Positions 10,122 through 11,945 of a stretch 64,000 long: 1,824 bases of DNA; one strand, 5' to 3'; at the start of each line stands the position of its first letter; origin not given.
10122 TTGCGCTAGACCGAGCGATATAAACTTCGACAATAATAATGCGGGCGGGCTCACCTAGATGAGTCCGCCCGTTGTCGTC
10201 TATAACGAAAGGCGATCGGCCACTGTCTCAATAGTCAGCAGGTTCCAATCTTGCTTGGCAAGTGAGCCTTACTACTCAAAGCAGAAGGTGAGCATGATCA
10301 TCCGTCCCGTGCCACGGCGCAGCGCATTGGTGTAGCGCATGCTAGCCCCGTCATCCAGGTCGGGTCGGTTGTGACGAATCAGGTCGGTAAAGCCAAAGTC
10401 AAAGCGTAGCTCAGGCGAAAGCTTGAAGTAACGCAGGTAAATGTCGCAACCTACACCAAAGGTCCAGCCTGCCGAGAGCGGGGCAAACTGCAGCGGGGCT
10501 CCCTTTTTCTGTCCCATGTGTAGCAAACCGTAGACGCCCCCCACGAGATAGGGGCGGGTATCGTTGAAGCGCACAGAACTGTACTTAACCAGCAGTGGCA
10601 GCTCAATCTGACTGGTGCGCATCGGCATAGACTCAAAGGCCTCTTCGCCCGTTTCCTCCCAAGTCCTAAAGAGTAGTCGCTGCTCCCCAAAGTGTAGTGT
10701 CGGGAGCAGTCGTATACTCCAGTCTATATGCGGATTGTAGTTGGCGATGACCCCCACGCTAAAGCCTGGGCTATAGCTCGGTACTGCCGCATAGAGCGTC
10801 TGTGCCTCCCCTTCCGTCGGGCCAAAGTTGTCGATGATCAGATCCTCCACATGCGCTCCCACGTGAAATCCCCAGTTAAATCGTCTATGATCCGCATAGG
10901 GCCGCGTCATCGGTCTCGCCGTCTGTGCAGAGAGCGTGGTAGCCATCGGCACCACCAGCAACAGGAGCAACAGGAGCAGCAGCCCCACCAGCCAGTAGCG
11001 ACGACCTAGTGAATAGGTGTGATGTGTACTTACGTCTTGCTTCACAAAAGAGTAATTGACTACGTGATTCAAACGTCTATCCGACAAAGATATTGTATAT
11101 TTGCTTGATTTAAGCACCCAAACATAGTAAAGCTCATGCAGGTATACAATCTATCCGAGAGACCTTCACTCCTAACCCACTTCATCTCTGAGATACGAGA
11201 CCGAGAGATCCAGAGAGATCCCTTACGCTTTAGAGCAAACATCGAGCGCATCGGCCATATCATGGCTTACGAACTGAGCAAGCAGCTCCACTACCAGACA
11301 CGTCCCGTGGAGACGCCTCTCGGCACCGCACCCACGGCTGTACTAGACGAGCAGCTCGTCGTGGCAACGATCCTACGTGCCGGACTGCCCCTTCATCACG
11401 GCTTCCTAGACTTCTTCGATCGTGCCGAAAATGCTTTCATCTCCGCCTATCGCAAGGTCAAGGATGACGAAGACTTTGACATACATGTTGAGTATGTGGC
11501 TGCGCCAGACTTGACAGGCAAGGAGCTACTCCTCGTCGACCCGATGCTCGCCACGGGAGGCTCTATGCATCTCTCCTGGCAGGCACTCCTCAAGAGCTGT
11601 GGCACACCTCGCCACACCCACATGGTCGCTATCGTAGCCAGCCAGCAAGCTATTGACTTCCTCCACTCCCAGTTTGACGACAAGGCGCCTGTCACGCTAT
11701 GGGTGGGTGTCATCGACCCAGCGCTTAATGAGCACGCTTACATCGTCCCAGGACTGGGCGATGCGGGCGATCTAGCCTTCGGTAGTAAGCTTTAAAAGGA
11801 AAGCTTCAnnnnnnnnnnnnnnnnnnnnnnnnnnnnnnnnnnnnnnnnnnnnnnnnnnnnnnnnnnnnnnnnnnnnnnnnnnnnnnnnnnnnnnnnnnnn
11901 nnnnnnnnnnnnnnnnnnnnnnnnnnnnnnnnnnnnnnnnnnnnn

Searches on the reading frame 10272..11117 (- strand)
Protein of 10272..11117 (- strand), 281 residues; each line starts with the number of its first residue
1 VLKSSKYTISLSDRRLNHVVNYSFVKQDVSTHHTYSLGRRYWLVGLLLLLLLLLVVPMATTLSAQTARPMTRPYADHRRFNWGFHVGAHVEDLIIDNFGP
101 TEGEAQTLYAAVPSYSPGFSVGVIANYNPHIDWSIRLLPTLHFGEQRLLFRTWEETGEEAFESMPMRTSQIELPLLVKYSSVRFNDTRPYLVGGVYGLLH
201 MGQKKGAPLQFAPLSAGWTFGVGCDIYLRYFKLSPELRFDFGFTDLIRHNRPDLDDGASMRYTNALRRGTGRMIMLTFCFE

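Call 48: search_protein_families(library=pfam, proteins=[window:10272-11117:-], max_evalue=0.00001)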
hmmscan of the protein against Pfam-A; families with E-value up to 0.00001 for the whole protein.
window:10272-11117:- (281 aa): 1 family
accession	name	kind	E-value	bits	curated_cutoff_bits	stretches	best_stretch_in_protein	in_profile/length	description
PF13568.12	OMP_b-brl_2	-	1.6e-27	97.1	27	1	64-247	2-174/175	Outer membrane protein beta-barrel domain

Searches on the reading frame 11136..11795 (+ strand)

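Call 48: search_protein_families(library=pfam, proteins=[window:11136-11795:+], max_evalue=0.00001)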
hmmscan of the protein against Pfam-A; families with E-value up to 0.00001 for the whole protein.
window:11136-11795:+ (219 aa): 2 families
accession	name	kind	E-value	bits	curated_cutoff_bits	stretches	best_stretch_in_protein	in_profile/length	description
PF14681.12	UPRTase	-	4.7e-39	134.4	27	1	12-216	6-205/206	Uracil phosphoribosyltransferase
PF00156.33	Pribosyltran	-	1.1e-07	31.8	26.3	1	72-156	29-114/158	Phosphoribosyl transferase domain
